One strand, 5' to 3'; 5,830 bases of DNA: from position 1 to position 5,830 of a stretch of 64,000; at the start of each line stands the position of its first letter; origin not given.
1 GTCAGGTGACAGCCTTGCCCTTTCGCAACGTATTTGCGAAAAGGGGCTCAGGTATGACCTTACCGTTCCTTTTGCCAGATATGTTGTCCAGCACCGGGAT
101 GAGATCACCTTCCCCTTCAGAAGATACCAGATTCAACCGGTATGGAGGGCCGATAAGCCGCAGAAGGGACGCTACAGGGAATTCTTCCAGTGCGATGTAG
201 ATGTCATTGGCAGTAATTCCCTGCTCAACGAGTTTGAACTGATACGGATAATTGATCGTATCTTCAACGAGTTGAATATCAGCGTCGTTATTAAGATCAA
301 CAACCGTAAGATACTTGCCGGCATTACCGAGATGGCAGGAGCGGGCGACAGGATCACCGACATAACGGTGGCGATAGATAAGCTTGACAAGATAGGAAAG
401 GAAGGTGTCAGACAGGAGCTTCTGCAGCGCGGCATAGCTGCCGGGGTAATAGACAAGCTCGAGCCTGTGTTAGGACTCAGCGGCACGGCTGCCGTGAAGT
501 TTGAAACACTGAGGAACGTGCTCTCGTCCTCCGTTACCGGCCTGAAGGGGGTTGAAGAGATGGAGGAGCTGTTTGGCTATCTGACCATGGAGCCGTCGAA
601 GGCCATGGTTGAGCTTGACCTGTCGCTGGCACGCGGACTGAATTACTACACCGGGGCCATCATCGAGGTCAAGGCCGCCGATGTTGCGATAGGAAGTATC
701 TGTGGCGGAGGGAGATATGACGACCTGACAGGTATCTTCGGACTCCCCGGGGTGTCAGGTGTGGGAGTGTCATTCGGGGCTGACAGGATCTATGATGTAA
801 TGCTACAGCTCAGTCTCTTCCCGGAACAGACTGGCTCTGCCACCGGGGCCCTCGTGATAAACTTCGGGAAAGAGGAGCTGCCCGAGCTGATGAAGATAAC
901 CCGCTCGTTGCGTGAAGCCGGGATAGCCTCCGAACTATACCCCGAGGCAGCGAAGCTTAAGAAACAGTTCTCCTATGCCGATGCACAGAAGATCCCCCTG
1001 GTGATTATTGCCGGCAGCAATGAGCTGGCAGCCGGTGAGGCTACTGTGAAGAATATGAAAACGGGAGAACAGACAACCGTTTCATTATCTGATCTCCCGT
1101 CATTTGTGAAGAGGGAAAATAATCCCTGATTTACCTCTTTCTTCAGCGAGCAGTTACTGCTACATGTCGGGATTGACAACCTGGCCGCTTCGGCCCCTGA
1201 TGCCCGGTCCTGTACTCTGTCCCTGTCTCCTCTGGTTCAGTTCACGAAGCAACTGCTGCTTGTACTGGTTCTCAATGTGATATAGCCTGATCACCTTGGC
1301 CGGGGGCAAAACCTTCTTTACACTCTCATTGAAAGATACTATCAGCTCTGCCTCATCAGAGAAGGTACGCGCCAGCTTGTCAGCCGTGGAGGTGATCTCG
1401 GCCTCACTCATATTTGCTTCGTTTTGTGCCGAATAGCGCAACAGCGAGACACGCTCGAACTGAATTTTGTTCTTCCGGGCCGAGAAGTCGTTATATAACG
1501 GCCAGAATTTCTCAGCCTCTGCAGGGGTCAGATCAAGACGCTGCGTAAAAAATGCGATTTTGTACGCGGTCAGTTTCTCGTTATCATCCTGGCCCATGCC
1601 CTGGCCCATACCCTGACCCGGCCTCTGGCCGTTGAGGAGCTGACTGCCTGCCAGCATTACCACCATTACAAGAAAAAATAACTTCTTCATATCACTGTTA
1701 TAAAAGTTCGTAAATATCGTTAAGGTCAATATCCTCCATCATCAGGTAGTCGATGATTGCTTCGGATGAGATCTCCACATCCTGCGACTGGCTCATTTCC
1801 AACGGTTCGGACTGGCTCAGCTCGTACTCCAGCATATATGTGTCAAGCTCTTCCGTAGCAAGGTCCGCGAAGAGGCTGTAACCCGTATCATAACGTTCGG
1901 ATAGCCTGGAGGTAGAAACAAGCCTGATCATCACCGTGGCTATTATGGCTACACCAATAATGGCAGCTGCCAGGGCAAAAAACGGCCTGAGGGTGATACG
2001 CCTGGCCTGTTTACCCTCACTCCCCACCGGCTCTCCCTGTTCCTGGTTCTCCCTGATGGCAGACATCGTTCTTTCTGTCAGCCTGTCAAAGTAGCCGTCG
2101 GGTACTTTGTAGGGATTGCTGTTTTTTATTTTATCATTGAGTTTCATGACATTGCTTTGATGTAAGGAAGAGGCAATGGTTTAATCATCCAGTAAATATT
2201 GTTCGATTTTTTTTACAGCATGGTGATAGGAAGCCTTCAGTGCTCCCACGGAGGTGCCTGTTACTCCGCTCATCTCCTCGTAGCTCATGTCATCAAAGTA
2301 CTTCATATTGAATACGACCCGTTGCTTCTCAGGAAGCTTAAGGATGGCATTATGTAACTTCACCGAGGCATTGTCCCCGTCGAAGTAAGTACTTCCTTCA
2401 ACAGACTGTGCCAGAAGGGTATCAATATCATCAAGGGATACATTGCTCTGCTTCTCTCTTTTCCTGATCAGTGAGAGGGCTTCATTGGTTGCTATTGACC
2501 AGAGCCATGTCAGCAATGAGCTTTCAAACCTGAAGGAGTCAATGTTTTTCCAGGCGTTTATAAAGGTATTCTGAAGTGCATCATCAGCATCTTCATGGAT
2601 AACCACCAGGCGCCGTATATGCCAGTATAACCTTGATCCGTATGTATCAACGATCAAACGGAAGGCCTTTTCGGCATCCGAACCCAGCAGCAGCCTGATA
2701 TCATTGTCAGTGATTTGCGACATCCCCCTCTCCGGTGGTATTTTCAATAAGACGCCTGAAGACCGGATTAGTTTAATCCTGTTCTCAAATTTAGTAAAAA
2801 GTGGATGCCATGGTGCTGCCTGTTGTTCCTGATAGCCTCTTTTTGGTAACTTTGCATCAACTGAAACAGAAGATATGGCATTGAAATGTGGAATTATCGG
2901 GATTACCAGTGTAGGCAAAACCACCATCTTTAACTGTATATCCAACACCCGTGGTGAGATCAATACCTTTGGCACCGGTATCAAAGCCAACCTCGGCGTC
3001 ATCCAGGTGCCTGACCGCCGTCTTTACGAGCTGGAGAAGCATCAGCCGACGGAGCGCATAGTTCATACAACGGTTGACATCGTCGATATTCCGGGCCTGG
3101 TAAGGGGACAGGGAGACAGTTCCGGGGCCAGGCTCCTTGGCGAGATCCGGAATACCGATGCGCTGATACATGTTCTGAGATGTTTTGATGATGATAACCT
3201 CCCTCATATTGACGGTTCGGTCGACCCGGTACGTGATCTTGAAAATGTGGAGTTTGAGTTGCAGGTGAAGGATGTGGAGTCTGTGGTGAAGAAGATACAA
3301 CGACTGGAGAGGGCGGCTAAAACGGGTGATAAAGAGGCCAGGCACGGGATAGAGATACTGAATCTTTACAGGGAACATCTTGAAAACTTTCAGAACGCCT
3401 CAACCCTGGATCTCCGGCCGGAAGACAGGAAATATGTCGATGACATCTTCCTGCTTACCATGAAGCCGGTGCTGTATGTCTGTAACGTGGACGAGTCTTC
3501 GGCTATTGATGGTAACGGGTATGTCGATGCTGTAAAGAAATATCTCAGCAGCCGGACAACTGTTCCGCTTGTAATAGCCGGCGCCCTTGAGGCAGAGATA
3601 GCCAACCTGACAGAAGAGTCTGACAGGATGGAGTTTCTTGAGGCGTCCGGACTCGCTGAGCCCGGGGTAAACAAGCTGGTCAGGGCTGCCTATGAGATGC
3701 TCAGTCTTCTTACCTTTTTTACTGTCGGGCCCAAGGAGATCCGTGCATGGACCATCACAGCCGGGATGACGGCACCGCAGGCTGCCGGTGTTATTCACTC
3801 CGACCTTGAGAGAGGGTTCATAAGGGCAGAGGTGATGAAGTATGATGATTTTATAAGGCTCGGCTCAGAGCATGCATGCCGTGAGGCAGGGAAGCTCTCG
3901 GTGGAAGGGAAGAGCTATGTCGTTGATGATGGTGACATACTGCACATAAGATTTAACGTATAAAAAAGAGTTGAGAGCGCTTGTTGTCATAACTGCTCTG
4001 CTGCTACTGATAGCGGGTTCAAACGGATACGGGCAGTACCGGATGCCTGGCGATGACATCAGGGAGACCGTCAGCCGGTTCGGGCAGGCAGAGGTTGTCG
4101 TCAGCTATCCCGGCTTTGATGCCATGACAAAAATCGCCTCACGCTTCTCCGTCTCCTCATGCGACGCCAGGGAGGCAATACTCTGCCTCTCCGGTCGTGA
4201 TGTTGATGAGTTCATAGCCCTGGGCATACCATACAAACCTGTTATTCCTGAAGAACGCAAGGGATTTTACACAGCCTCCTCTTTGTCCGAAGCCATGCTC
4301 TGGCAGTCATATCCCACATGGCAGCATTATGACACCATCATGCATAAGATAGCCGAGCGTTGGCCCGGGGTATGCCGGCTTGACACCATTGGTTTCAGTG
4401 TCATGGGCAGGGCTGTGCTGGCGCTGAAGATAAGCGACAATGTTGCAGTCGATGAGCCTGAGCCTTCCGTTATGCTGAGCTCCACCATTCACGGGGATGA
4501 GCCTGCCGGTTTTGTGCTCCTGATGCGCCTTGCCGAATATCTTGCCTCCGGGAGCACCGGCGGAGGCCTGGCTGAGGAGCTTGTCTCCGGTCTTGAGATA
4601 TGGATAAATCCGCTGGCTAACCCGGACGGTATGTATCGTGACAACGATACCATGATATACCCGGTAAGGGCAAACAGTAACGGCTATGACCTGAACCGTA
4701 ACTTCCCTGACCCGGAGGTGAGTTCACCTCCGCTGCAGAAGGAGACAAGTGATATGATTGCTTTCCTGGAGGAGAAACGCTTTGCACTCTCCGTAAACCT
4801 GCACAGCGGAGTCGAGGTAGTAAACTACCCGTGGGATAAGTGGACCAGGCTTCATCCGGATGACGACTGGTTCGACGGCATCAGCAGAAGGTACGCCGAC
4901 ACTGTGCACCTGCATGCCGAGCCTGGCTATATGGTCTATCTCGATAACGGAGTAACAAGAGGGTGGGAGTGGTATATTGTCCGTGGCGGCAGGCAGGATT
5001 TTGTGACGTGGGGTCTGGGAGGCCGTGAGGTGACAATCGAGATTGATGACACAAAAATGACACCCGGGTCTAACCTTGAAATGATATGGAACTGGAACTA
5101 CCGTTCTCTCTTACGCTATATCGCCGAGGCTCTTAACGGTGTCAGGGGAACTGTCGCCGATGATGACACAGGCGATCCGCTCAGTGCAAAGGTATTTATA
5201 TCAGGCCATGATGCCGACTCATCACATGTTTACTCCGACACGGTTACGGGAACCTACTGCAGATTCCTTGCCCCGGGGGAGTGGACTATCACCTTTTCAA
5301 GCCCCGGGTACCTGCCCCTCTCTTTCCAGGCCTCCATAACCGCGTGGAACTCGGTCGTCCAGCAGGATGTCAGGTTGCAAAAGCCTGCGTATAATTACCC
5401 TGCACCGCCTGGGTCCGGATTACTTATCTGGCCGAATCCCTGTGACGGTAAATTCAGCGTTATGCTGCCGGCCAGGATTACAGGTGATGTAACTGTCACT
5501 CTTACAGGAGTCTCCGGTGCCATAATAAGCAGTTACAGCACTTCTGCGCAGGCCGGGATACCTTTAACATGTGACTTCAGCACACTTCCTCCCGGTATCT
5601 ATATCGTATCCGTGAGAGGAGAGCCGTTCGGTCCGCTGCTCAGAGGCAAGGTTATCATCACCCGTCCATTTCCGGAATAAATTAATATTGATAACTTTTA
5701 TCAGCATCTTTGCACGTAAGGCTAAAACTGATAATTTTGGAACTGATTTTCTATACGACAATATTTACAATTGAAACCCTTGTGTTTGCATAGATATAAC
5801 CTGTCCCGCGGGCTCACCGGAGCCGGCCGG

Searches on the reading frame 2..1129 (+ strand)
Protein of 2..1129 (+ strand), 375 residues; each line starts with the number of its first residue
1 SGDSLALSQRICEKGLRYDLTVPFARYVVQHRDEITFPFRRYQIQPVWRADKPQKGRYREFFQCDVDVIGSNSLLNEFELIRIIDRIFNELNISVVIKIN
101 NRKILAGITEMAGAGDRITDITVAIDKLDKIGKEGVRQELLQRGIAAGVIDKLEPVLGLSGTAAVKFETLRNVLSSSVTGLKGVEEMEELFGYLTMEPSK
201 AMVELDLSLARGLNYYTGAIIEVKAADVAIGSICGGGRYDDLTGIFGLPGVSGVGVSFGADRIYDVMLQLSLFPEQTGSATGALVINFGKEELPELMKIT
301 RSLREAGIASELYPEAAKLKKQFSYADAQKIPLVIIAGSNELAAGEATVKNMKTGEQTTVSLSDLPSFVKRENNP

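Call 80: search_protein_families(library=pfam, proteins=[window:2-1129:+], max_evalue=0.00001)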
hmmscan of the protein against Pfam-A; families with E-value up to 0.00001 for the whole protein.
window:2-1129:+ (375 aa): 2 families
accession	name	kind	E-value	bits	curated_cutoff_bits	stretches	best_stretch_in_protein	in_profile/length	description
PF13393.11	tRNA-synt_His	-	2.7e-24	86.4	25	1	15-262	66-307/308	Histidyl-tRNA synthetase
PF03129.25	HGTP_anticodon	-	2.9e-18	66.2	21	1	284-371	3-93/94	Anticodon binding domain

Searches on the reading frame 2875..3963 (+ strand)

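Call 80: search_protein_families(library=pfam, proteins=[window:2875-3963:+], max_evalue=0.00001)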
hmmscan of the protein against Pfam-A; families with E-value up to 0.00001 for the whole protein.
window:2875-3963:+ (362 aa): 2 families
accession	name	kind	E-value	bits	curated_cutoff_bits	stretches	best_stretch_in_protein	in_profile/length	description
PF06071.19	YchF-GTPase_C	-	2.2e-39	133.9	27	1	278-361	1-84/84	Protein of unknown function (DUF933)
PF01926.29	MMR_HSR1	-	1.6e-08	35.1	21.9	1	5-113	2-86/113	50S ribosome-binding GTPase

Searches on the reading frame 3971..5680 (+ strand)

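Call 80: search_protein_families(library=pfam, proteins=[window:3971-5680:+], max_evalue=0.00001)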
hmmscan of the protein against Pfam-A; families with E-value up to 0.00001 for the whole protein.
window:3971-5680:+ (569 aa): 3 families
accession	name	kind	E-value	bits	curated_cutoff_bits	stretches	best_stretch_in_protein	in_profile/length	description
PF00246.29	Peptidase_M14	-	2.7e-41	142.5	21.6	1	122-377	3-284/286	Zinc carboxypeptidase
PF13620.12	CarboxypepD_reg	-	5.5e-08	33.5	32.3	1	391-470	2-82/82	Carboxypeptidase regulatory-like domain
PF18962.6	Por_Secre_tail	-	3.9e-06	27.5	27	1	486-550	1-64/75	Secretion system C-terminal sorting domain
